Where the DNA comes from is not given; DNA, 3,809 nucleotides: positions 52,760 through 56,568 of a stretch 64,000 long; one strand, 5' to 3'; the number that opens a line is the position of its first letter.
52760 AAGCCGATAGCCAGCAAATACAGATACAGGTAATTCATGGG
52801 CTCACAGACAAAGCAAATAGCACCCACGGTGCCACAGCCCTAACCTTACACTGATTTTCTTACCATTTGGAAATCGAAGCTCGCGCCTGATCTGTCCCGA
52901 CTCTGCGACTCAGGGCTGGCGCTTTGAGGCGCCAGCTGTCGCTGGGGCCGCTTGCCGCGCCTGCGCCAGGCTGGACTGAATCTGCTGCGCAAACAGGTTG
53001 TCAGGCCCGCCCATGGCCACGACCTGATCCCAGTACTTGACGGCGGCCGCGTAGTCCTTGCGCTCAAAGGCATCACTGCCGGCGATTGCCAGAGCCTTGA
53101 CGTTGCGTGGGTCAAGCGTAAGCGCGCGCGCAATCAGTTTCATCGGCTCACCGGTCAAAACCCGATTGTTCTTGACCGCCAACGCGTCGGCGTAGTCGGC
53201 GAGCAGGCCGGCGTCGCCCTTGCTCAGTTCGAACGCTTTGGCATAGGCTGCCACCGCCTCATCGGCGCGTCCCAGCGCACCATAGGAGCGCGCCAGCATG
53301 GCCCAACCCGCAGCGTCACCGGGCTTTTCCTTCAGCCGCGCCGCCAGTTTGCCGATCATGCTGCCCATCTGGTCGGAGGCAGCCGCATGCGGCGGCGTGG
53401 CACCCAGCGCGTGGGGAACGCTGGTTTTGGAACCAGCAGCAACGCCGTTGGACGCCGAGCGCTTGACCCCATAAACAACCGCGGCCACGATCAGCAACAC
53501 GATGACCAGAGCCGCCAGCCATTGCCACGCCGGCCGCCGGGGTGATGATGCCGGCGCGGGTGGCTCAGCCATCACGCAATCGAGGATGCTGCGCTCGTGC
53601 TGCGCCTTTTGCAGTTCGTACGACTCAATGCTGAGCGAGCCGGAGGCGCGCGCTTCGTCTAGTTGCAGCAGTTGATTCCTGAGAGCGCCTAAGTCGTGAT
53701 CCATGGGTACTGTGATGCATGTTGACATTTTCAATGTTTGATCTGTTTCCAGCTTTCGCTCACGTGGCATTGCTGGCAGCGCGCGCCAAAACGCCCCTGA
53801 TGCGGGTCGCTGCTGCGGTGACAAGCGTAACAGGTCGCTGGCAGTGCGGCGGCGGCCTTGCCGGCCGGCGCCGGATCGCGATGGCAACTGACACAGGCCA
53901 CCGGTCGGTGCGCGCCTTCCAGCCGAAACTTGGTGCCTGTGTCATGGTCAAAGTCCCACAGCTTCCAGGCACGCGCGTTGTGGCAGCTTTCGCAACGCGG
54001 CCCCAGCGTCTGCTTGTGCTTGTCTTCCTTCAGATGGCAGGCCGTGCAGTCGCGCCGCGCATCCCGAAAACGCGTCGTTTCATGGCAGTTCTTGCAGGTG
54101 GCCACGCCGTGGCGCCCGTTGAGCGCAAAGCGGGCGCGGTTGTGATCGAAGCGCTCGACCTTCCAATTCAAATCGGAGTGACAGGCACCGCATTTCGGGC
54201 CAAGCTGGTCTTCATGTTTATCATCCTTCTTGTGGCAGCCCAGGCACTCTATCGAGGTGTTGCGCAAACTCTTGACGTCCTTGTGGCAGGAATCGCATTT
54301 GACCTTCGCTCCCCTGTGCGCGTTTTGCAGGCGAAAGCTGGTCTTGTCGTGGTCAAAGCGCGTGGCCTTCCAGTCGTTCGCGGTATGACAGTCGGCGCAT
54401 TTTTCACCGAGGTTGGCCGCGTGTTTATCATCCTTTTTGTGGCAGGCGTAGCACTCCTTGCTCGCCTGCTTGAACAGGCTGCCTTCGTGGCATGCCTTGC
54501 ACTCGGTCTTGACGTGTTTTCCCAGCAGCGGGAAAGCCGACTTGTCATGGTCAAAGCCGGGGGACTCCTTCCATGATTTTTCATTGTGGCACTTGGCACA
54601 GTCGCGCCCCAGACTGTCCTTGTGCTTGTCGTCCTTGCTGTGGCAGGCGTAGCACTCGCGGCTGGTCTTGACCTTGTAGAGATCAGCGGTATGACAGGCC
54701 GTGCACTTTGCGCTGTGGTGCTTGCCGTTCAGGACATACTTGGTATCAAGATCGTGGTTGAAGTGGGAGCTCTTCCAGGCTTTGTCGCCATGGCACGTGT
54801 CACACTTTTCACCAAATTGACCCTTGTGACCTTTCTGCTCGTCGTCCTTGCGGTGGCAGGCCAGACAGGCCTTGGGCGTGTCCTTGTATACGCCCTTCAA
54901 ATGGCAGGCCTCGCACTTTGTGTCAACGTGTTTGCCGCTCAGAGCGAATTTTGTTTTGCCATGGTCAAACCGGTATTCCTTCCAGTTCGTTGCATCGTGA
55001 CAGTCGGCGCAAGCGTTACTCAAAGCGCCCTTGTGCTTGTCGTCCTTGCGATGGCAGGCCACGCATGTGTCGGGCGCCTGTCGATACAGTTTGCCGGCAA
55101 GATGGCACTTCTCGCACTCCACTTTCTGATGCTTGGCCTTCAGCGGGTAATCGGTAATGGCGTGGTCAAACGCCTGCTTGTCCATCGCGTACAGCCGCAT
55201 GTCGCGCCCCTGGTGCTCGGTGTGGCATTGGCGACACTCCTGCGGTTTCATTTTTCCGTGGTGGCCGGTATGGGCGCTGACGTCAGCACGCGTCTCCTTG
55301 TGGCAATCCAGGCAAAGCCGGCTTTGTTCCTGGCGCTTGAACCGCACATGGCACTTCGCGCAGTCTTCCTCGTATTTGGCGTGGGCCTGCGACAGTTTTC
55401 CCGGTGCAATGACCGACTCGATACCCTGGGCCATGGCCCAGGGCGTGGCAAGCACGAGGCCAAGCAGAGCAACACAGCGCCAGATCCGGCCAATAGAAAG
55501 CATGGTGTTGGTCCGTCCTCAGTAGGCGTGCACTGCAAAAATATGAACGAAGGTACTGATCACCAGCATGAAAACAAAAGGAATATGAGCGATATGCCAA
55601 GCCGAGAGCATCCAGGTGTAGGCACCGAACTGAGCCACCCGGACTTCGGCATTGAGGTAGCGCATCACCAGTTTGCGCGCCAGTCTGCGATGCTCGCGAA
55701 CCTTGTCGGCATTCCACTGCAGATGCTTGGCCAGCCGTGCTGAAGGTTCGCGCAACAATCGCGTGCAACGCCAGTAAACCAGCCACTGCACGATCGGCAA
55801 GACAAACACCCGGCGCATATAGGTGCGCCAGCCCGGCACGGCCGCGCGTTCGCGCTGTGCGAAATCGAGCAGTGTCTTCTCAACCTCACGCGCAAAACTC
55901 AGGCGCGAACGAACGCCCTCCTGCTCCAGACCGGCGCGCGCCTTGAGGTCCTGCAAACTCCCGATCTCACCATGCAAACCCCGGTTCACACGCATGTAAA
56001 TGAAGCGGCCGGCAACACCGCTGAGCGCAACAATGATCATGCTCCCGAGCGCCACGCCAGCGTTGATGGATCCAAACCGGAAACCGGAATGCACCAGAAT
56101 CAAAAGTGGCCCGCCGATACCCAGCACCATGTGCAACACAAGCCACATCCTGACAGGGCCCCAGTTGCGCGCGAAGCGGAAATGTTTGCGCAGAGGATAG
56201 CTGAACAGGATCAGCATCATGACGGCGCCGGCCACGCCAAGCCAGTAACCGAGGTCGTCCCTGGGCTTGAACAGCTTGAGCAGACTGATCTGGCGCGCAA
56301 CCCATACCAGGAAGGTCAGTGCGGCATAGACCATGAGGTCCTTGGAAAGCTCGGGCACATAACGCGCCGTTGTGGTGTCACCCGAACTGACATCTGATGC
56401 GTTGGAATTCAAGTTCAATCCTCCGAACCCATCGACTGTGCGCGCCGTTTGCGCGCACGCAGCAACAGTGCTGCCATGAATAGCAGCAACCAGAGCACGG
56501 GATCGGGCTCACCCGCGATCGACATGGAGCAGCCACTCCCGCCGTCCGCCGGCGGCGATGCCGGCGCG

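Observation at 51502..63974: Compact envelope gene cluster with the parts list of a trans-envelope redox conduit, in an arrangement I do not recognise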

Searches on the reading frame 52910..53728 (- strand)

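Call 4: search_protein_families(library=pfam, proteins=[window:52910-53728:-], max_evalue=0.01)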
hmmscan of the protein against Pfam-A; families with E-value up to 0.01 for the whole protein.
window:52910-53728:- (272 aa): 9 families
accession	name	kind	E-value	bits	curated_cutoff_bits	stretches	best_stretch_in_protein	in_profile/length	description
PF23914.1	TPR_CcmH_CycH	-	1.5e-23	83.8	42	1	121-243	32-154/158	Cytochrome c-type biogenesis protein H TPR domain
PF07719.23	TPR_2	-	1.9e-05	24.8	27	1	139-171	1-33/34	Tetratricopeptide repeat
PF13181.12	TPR_8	-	2.6e-05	24.5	25.7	1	141-170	3-32/34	Tetratricopeptide repeat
PF13374.12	TPR_10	-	0.00036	20.9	27.5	0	144-169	7-32/42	Tetratricopeptide repeat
PF13431.12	TPR_17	-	0.00056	20.4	24.4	0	133-159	7-33/34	Tetratricopeptide repeat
PF13428.12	TPR_14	-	0.0016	19.4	23.5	1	140-181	2-43/44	Tetratricopeptide repeat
PF13424.12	TPR_12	-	0.0016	19.1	30.1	0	133-169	39-75/77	Tetratricopeptide repeat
PF11837.13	INV_N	-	0.0057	17.6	27.8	0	58-108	14-65/109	Beta-fructofuranosidase, N-terminal domain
PF00515.34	TPR_1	-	0.0081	16.4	27.8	0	139-169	1-31/34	Tetratricopeptide repeat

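Call 5: search_protein_families(library=ncbifam, proteins=[window:52910-53728:-], max_evalue=0.01)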
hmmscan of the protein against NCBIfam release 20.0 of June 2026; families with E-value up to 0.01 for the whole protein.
window:52910-53728:- (272 aa): 8 families
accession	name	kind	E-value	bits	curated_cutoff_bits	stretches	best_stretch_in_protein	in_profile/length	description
NF007692.0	PRK10370.1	equivalog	8.1e-18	64.8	306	1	69-250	17-192/206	heme lyase NrfEFG subunit NrfG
TIGR03142.1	cytochro_ccmI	equivalog_domain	2.7e-07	30.9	29.3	1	12-87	37-112/118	c-type cytochrome biogenesis protein CcmI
TIGR02917.1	PEP_TPR_lipo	equivalog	3.1e-06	25.4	312.2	1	130-239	116-222/899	XrtA/PEP-CTERM system TPR-repeat protein PrsT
NF008757.0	PRK11788.1-5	equivalog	0.00064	19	363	1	190-257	194-258/388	lipopolysaccharide assembly protein LapB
TIGR02521.1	type_IV_pilW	equivalog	0.00067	19.3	154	0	127-176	53-102/234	type IV pilus biogenesis/stability protein PilW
NF011727.0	PRK15180.1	equivalog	0.0015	16.7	1808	1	197-256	763-822/831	Vi polysaccharide biosynthesis protein TviD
NF040959.1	MamA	equivalog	0.0018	17.7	200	0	195-238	90-133/204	magnetosome protein MamA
NF052375.1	antisigma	equivalog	0.0021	18.1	100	1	47-118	57-131/217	anti-sigma factor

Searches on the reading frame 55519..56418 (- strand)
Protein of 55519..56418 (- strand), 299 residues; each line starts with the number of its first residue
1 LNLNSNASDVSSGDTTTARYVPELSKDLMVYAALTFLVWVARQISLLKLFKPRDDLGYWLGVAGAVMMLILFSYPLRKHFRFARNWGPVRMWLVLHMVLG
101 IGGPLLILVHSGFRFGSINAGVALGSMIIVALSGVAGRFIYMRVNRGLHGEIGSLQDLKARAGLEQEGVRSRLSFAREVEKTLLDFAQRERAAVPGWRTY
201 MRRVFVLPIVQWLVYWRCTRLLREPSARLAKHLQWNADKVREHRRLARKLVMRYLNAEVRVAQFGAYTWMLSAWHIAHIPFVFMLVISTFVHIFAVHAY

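Call 4: search_protein_families(library=pfam, proteins=[window:55519-56418:-], max_evalue=0.01)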
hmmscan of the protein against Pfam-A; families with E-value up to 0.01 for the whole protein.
window:55519-56418:- (299 aa): 0 families

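Call 5: search_protein_families(library=ncbifam, proteins=[window:55519-56418:-], max_evalue=0.01)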
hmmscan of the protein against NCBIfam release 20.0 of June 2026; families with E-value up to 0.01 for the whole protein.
window:55519-56418:- (299 aa): 0 families

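Call 6: find_homologous_proteins(query=window:55519-56418:-)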
Query window:55519-56418:- (299 aa): 834 proteins with E <= 0.001 among 4714 candidates; the best 120 are listed.
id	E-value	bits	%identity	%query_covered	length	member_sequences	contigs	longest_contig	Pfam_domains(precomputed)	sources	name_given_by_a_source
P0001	4.9e-193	658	99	99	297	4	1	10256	-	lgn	-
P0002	1.8e-175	600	90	99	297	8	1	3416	-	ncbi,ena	-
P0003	8.5e-173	591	91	95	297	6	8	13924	-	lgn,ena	-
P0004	4.8e-170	582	88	99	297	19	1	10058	-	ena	-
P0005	2.3e-159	547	82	97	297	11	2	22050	-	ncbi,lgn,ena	-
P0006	8.0e-157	539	81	99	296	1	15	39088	-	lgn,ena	-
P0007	3.4e-156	537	80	99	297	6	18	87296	-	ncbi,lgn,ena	-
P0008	8.4e-156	536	80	99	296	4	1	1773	-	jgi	jgi:hypothetical protein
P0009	4.9e-153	526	79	99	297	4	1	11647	-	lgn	-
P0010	1.4e-151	522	77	99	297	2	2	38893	-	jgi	-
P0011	1.7e-148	512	77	99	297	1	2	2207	-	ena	-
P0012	1.1e-147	509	78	99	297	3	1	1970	-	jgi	jgi:hypothetical protein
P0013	1.1e-145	502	77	99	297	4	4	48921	-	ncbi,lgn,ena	ncbi:MAG: hypothetical protein WCH35_08145 [Comamonadaceae bacterium]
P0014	3.7e-145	501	75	99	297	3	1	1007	-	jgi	jgi:hypothetical protein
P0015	1.3e-144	499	76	99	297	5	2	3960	-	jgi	jgi:hypothetical protein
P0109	3.1e-97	343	57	100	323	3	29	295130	-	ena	-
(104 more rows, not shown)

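Call 11: find_related_loci(query=A1, collection=genome_contigs, flank=10000)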
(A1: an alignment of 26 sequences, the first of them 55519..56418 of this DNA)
Query A1 (299 aa) in genome_contigs; peptide patterns used: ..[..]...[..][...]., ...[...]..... (x = any residue, [..] = any of these).
598 stretches matched a pattern (row limit reached: there are more); 576 encode a relative of the query (tblastn E <= 1e-3); the best 80 are kept; 80 distinct loci.
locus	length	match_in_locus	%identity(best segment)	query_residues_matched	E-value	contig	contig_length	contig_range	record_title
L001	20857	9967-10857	90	3-299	9e-180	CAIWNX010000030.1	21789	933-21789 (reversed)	MAG: uncultured beta proteobacterium isolate MJ110830A_bin-237 genome assembly, contig: bin-237:030/322, whole genome sh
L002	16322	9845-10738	89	2-299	1e-177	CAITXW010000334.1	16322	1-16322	MAG: uncultured beta proteobacterium isolate MJ110802A_bin-093 genome assembly, contig: bin-093:334/525, whole genome sh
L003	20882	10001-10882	81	6-299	5e-160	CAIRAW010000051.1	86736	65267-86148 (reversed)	MAG: uncultured beta proteobacterium isolate A14_bin-1274 genome assembly, contig: bin-1274:51/82, whole genome shotgun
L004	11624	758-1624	77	11-299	9e-147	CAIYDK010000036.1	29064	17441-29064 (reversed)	MAG: uncultured beta proteobacterium isolate LJ-3-4m_bin-1145 genome assembly, contig: bin-1145:036/627, whole genome sh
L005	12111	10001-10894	74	2-299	4e-146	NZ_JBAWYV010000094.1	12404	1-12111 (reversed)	MAG: Rhodoferax sp. isolate ELA098 MAG098_94, whole genome shotgun sequence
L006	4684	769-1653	65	4-299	1e-127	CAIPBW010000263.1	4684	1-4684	MAG: uncultured beta proteobacterium isolate LJ-7-9m_bin-0415 genome assembly, contig: bin-0415:263/568, whole genome sh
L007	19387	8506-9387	65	5-299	1e-120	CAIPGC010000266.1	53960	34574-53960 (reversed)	MAG: uncultured beta proteobacterium isolate KTt_bin-0340 genome assembly, contig: bin-0340:266/332, whole genome shotgu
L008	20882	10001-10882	57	4-299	3e-106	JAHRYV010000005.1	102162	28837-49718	MAG: Curvibacter sp. isolate AG1 NODE_117_length_102162_cov_9.990833, whole genome shotgun sequence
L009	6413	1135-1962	60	24-299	1e-105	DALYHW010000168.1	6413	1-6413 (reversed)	MAG TPA_asm: Hylemonella sp. isolate CTOTU46575 NODE_977_length_6413_cov_4.940705, whole genome shotgun sequence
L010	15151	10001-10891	57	1-299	1e-102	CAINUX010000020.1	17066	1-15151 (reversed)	MAG: uncultured beta proteobacterium isolate Loclat_bin-05257 genome assembly, contig: bin-05257:020/292, whole genome s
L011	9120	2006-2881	57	4-299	7e-102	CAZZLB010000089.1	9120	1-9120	MAG TPA_asm: uncultured Rhodoferax sp. isolate SRP124364_co1_277 genome assembly, contig: NODE_9065_length_9120_cov_7.43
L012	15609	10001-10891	56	1-299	2e-101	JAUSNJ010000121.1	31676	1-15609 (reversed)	MAG: Rhodoferax sp. isolate E19_metabat.bin.37_sub E19_k141_542298, whole genome shotgun sequence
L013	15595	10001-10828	59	24-299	2e-101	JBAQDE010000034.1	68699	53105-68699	MAG: Rhodoferax sp. isolate MFD03280_ilm_asm_bin41 k127_37684, whole genome shotgun sequence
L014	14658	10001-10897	57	2-299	5e-101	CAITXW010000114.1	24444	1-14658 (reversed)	MAG: uncultured beta proteobacterium isolate MJ110802A_bin-093 genome assembly, contig: bin-093:114/525, whole genome sh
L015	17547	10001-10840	58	20-299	6e-101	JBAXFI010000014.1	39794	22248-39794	MAG: Comamonadaceae bacterium isolate ELA267 MAG267_14, whole genome shotgun sequence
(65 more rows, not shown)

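Call 28: find_encoding_contigs(protein=P0109, flank=10000, max_places=2)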
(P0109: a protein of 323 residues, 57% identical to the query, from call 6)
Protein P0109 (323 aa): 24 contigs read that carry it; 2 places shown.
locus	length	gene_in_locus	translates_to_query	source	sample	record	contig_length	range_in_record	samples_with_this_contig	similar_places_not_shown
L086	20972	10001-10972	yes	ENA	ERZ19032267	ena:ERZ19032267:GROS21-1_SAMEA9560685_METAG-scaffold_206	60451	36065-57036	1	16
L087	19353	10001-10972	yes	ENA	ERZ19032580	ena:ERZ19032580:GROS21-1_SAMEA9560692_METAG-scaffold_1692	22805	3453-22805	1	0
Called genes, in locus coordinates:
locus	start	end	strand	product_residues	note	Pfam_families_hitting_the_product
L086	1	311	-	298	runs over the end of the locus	PF00459:Inositol_P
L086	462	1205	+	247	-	PF00588:SpoU_methylase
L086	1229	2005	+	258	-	PF25087:GMPPB_C (faint), PF00132:Hexapep, PF14602:Hexapep_2 (weak)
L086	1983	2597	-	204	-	PF00994:MoCF_biosynth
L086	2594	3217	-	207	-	PF04751:DarP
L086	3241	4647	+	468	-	PF01523:PmbA_TldD_1st, PF19290:PmbA_TldD_2nd, PF19289:PmbA_TldD_3rd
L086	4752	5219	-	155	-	PF09424:YqeY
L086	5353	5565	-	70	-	PF01165:Ribosomal_S21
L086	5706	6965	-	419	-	PF00890:FAD_binding_2, PF01266:DAO, PF03486:HI0933_like, PF07992:Pyr_redox_2 (faint), PF13738:Pyr_redox_3 (faint), PF22780:HI0933_like_1st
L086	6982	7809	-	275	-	PF00590:TP_methylase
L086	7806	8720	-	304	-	PF02885:Glycos_trans_3N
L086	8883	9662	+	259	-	PF02535:Zip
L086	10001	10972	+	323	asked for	-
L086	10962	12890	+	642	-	PF02085:Cytochrom_CIII (faint), PF12511:DUF3716 (faint), PF14522:Cytochrome_C7 (faint), PF14537:Cytochrom_c3_2 (faint), PF22113:Mtrc-MtrF_II-IV_dom (faint)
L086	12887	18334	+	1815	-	PF02085:Cytochrom_CIII (faint), PF09699:Paired_CXXCH_1 (faint), PF14522:Cytochrome_C7 (faint), PF14537:Cytochrom_c3_2 (faint), PF22113:Mtrc-MtrF_II-IV_dom (weak)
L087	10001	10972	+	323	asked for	-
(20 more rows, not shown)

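Call 45: search_protein_families(library=pfam, proteins=[window:55519-56418:-], max_evalue=10)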
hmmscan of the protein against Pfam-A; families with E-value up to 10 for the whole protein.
window:55519-56418:- (299 aa): 0 families

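Call 46: predict_structure(alignment_id=A1)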
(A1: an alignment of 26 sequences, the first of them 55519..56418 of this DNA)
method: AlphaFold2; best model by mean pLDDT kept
length: 299 residues; sequences in the alignment: 26
mean_pLDDT: 74.0   pTM: 0.60
mean pLDDT of the five models: 74.0, 73.4, 67.2, 64.5, 63.0
residues with pLDDT >= 90: 55; 70-90: 161; 50-70: 56; < 50: 27
segments of 3 or more residues with pLDDT < 50: 1-24
pLDDT, mean of each block of 10 residues (from residue 1): 35 41 58 77 76 72 76 71 75 72 75 66 72 72 61 56 57 82 92 88 91 96 92 93 89 87 80 74 72 71
secondary structure, 60 per line:
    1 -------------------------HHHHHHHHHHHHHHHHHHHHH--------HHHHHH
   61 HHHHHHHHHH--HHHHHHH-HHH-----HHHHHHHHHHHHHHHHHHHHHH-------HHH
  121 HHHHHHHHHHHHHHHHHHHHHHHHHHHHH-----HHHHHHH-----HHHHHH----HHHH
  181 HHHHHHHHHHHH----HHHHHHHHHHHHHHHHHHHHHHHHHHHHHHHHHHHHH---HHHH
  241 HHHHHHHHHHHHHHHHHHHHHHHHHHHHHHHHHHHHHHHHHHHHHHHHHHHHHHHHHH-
elements in order: H26-46 H55-70 H73-79 H89-110 H118-149 H155-161 H167-172 H177-192 H197-233 H237-298

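Call 49: fold_search(model_id=the predicted structure, library=pdb)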
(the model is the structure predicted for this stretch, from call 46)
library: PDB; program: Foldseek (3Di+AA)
matches with E <= 10: 159; with E <= 0.001: 0
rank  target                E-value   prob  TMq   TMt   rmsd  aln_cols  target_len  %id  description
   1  3m3w_A                5.5e-01  0.11  0.14  0.15  27.1       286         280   14  Crystal structure of mouse PACSIN3 BAR domain mutant (released 2011-03-16)
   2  4s0f_A                7.6e-01  0.08  0.13  0.08  27.4       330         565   13  Crystal structure of the peptidase-containing ABC transporter PCAT1 E648Q mutant complexed with ATPgS in an occluded c (released 2015-07-22)
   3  9bd7_A                1.1e+00  0.08  0.16  0.10  25.4       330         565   13  PaMsbA in an open, outward conformation (released 2025-09-03)
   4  5och_E                1.1e+00  0.10  0.16  0.09  27.5       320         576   10  The crystal structure of human ABCB8 in an outward-facing state (released 2018-07-25)
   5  8qoe_A                1.3e+00  0.11  0.19  0.11  21.2       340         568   12  Inward-facing conformation of the ABC transporter BmrA (released 2023-12-20)
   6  5och_F                1.3e+00  0.08  0.15  0.09  27.5       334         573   13  The crystal structure of human ABCB8 in an outward-facing state (released 2018-07-25)
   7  2yfa_A                1.4e+00  0.20  0.22  0.26  15.5       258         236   11  X-ray structure of McpS ligand binding domain in complex with malate (released 2012-04-18)
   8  9y6s_9Q               1.4e+00  0.06  0.13  0.02  41.9       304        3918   10  96-nm repeat of the Leishmania tarentolae doublet microtubule (released 2025-12-17)
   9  2yfb_A                1.5e+00  0.16  0.22  0.27  15.7       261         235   12  X-ray structure of McpS ligand binding domain in complex with succinate (released 2012-04-18)
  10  7a65_A                1.5e+00  0.06  0.14  0.05  30.2       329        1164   10  Nanodisc reconstituted, drug-free human ABCB1 in complex with MRK16 Fab (released 2020-10-14)
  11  5och_A                1.8e+00  0.09  0.18  0.10  28.8       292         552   11  The crystal structure of human ABCB8 in an outward-facing state (released 2018-07-25)
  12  6p6i_A                1.8e+00  0.06  0.14  0.09  21.2       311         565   14  Structure of YbtPQ importer (released 2020-03-04)
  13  8voz_A                1.8e+00  0.05  0.12  0.07  27.8       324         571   11  Cryo-EM structure of the ABC transporter PCAT1 cysteine-free core bound with MgADP and substrate (released 2024-10-30)
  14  9e5c_6c               1.8e+00  0.04  0.12  0.02  41.6       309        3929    9  Cryo-EM structure of 96 nm repeat of microtubule doublet from T. brucei flagellum (released 2025-03-12)
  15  8vp5_A                1.8e+00  0.04  0.11  0.06  28.0       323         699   12  Cryo-EM structure of the ABC transporter PCAT1 bound with ADP and Substrate (released 2024-10-30)
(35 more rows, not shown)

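Call 60: find_related_loci(query=A4, collection=metagenome_contigs, flank=10000)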
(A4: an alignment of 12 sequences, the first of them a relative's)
Query A4 (293 aa) in metagenome_contigs; peptide patterns used: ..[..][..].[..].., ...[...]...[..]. (x = any residue, [..] = any of these).
600 stretches matched a pattern (row limit reached: there are more); 515 encode a relative of the query (tblastn E <= 1e-3); the best 80 are kept; 80 distinct loci.
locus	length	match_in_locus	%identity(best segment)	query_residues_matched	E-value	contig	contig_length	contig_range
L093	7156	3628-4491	55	8-293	5e-101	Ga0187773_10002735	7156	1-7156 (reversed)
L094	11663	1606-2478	56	2-293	3e-100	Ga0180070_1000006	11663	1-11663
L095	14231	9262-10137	55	7-293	4e-100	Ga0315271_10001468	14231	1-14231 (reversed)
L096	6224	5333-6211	57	1-293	9e-100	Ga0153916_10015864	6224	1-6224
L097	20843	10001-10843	54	15-293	2e-99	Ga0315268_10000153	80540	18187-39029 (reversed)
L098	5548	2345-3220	54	7-293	1e-98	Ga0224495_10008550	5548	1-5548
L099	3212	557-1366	57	24-293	2e-99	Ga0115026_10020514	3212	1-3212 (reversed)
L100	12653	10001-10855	56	9-293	4e-97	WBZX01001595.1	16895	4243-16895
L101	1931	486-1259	57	36-293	8e-102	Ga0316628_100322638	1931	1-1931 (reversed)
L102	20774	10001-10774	58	36-293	2e-96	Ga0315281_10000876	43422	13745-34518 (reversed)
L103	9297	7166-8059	53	1-293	9e-96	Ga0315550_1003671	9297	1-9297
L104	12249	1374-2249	54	6-293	1e-95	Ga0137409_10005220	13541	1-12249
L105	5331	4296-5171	54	6-293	1e-95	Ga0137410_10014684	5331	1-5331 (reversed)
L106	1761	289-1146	54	8-293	3e-100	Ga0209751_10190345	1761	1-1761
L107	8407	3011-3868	53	12-293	1e-94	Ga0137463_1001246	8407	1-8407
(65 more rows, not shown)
